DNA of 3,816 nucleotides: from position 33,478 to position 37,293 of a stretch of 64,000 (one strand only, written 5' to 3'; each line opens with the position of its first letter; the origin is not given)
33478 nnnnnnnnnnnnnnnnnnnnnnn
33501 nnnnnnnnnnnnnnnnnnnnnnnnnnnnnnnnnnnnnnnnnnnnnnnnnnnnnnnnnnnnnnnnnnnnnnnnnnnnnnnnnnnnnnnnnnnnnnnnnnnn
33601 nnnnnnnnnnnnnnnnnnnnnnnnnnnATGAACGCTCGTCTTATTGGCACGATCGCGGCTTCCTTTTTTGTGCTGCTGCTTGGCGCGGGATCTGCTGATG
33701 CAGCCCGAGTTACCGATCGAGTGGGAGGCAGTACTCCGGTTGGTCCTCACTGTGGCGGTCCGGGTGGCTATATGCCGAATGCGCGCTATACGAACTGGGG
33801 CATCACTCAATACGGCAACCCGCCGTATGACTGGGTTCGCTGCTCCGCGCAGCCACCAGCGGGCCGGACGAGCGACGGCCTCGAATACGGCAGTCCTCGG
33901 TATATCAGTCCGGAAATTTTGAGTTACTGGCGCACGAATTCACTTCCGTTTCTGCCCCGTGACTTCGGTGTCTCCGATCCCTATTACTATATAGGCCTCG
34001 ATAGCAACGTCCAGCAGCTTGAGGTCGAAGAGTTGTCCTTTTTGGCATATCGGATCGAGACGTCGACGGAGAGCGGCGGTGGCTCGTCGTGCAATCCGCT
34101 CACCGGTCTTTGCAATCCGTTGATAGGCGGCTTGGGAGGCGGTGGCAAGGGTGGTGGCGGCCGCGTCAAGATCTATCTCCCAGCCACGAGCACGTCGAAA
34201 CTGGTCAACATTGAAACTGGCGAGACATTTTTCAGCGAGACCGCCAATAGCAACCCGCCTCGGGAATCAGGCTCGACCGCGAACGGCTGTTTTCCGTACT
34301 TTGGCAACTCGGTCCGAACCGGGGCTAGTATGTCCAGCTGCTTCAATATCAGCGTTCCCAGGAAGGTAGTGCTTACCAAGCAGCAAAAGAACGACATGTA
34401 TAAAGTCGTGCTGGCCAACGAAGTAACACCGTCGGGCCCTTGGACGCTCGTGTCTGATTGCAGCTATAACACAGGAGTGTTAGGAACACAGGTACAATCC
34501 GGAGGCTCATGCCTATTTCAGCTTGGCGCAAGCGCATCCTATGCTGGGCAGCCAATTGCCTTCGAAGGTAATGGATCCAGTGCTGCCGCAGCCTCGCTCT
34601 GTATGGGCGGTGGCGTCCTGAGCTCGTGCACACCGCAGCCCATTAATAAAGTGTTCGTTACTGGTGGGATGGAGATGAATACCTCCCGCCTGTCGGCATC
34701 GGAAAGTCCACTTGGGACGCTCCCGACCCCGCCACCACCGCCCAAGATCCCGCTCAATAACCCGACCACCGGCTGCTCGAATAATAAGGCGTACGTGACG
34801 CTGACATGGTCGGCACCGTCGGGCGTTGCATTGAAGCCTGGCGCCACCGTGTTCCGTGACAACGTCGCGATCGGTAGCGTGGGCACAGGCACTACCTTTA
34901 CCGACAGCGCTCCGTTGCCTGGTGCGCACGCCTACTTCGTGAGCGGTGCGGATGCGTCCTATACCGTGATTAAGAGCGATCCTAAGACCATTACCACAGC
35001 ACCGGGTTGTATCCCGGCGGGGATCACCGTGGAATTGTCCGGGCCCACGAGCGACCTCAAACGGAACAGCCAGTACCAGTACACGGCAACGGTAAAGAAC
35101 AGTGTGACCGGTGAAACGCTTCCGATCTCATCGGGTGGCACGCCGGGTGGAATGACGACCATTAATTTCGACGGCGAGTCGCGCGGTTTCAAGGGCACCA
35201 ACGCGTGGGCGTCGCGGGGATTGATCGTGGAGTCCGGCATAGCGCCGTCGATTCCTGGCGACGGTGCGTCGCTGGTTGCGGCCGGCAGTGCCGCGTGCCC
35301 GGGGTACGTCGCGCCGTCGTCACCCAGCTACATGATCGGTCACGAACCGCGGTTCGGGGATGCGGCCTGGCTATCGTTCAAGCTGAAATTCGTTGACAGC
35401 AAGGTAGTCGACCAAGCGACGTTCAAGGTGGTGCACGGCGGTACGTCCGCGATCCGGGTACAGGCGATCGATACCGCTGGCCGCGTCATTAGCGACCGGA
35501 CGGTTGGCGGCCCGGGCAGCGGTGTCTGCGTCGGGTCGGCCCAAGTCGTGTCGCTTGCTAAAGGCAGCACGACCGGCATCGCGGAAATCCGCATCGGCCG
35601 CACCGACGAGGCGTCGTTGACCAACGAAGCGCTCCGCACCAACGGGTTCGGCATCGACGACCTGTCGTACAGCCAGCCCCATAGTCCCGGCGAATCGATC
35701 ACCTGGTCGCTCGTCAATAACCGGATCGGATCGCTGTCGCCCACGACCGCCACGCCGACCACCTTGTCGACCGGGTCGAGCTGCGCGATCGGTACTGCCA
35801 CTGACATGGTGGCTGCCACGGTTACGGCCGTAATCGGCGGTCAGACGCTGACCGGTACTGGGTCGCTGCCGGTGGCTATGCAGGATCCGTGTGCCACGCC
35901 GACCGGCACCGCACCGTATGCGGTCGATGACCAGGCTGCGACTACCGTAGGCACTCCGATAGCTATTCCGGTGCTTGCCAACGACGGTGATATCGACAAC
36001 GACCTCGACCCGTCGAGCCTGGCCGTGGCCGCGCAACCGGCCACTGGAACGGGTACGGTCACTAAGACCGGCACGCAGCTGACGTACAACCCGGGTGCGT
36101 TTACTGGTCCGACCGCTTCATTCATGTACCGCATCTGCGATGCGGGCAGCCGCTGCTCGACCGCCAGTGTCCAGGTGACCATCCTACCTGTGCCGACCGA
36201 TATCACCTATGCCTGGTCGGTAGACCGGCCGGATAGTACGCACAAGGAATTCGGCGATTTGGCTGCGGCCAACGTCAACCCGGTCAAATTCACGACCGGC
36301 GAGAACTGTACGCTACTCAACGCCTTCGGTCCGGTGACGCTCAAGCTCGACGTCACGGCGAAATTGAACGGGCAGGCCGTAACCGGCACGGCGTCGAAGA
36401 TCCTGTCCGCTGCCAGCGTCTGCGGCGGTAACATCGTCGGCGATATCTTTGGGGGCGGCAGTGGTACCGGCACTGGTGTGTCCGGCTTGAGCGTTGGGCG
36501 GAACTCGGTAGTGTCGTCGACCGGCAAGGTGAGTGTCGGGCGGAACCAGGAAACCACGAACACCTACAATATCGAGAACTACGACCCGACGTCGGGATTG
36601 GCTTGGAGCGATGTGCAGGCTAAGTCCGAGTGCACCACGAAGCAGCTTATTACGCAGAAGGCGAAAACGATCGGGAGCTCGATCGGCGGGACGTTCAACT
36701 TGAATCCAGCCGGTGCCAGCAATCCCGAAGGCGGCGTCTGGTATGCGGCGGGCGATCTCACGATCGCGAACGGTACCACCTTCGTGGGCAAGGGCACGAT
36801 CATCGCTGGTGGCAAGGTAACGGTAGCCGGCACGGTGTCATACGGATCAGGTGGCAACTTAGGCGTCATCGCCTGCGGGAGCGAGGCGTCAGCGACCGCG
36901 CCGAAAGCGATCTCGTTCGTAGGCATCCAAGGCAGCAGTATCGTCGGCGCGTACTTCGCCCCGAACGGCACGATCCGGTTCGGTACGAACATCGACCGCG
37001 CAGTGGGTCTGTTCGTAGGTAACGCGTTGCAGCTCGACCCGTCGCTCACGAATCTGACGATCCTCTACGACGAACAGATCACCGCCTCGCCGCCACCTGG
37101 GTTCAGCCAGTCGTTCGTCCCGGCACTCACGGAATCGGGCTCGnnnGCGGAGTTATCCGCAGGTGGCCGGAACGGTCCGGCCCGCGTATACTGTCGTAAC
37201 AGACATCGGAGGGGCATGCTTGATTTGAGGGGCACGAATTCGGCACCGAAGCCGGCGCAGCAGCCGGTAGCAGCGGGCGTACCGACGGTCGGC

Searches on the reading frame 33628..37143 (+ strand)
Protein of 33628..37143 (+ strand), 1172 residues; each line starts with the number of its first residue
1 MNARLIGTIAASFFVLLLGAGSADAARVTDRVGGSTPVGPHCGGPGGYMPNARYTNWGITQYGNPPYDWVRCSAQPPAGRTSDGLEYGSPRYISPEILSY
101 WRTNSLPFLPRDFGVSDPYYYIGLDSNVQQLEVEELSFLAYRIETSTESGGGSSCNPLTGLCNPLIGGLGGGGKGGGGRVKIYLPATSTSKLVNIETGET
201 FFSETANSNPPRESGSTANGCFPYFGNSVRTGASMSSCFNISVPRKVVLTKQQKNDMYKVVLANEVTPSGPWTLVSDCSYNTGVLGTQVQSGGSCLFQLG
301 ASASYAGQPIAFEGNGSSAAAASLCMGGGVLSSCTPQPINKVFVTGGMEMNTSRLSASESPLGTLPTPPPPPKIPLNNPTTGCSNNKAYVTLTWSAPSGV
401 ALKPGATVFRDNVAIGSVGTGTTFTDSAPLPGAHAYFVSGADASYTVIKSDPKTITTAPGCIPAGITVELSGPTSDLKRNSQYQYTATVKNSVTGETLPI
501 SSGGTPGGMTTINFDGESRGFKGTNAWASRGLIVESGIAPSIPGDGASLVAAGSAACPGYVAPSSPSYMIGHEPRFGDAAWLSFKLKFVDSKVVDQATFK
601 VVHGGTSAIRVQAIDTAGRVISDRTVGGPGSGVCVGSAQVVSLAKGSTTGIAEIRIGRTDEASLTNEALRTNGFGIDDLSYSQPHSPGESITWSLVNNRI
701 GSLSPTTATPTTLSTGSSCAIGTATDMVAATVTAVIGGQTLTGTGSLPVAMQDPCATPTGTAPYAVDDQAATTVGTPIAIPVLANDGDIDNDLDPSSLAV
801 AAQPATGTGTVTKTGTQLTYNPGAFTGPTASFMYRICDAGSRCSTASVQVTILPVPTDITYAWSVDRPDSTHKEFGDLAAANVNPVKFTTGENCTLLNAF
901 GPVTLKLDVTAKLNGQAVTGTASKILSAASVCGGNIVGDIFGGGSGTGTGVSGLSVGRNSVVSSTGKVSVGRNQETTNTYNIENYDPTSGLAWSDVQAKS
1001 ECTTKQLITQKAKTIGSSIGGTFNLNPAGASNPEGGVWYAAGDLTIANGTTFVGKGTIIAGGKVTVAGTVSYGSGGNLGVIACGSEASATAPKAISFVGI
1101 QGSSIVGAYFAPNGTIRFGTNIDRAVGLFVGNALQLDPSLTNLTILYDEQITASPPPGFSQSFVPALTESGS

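Call 7: search_protein_families(library=pfam, max_evalue=0.1, proteins=[window:33628-37143:+])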
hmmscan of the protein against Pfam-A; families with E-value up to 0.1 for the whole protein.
window:33628-37143:+ (1172 aa): 4 families
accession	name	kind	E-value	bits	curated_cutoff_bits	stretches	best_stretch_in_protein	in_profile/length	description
PF17963.7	Big_9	-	2.3e-13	51.2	23.6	1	762-851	3-89/89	Bacterial Ig domain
PF17803.7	Cadherin_4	-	9.2e-06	26.5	25.1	1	757-816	8-68/71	Bacterial cadherin-like domain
PF17892.7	Cadherin_5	-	3.8e-05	23.9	26.5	1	761-852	3-97/98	Cadherin-like domain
PF23981.1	DUF7305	-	0.00079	19.8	27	0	1094-1152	130-183/185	Domain of unknown function (DUF7305)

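Call 44: search_protein_families(library=ncbifam, max_evalue=0.01, proteins=[window:33628-37143:+])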
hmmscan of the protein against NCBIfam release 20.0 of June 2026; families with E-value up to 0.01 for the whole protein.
window:33628-37143:+ (1172 aa): 1 family
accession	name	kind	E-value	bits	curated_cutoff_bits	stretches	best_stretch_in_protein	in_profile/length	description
NF012211.1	tand_rpt_95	domain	3.4e-08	33.3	90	1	778-855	8-87/98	tandem-95 repeat protein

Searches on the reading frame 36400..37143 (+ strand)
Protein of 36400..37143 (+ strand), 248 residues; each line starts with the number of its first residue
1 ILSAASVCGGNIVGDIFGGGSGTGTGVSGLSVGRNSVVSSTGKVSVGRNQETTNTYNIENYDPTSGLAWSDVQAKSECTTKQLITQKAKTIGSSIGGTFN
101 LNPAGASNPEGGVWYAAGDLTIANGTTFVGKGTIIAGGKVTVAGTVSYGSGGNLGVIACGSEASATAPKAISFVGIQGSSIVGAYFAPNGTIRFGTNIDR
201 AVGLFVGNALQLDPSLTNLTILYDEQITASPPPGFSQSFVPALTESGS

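Call 48: search_protein_families(library=pfam, max_evalue=0.01, proteins=[window:36400-37143:+])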
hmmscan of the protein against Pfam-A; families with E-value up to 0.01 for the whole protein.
window:36400-37143:+ (248 aa): 1 family
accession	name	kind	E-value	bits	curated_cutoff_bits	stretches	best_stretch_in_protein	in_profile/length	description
PF23981.1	DUF7305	-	1.3e-05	25.6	27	0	170-228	130-183/185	Domain of unknown function (DUF7305)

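Call 84: predict_structure(alignment_id=A8)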
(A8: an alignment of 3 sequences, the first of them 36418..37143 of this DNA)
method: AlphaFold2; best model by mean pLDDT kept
length: 242 residues; sequences in the alignment: 3
mean_pLDDT: 40.9   pTM: 0.45
mean pLDDT of the five models: 40.9, 40.4, 40.2, 39.7, 38.3
residues with pLDDT >= 90: 0; 70-90: 1; 50-70: 87; < 50: 154
segments of 3 or more residues with pLDDT < 50: 1-95, 97-106, 143-146, 159-173, 218-242
pLDDT, mean of each block of 10 residues (from residue 1): 23 25 27 27 21 25 29 38 35 41 51 63 57 62 51 55 30 51 57 57 54 49 33 26 27
secondary structure, 60 per line:
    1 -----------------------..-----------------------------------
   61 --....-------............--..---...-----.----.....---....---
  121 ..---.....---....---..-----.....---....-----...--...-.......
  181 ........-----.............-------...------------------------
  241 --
elements in order: H63-66 H74-85 E93-95 E106-110 E114-117 E126-130 E134-137 E148-152 E156-159 E165-167 E170-172 E174-188 E194-206 E214-216
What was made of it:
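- Tried and rejected: AlphaFold2 with a 3-sequence alignment gave a mean pLDDT of 41 (call 84), too poor for a fold search, so none was run.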

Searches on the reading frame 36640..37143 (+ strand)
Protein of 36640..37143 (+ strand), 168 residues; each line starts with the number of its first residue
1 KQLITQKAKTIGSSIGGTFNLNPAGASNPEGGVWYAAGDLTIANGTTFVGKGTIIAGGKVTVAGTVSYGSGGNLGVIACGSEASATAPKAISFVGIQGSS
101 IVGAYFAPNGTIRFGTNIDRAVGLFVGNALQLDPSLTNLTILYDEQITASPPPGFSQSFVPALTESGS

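Call 77: find_homologous_proteins(query=A7, max_evalue=0.001)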
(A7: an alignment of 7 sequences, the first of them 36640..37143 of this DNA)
Query A7 (7 sequences) (168 aa, profile of the alignment): 2 proteins with E <= 0.001 among 3179 candidates.
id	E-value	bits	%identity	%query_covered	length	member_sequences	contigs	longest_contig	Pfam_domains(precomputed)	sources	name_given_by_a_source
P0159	3.5e-23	100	31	80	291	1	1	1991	-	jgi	-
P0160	6.6e-4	37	26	63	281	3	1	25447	PF23981.2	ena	-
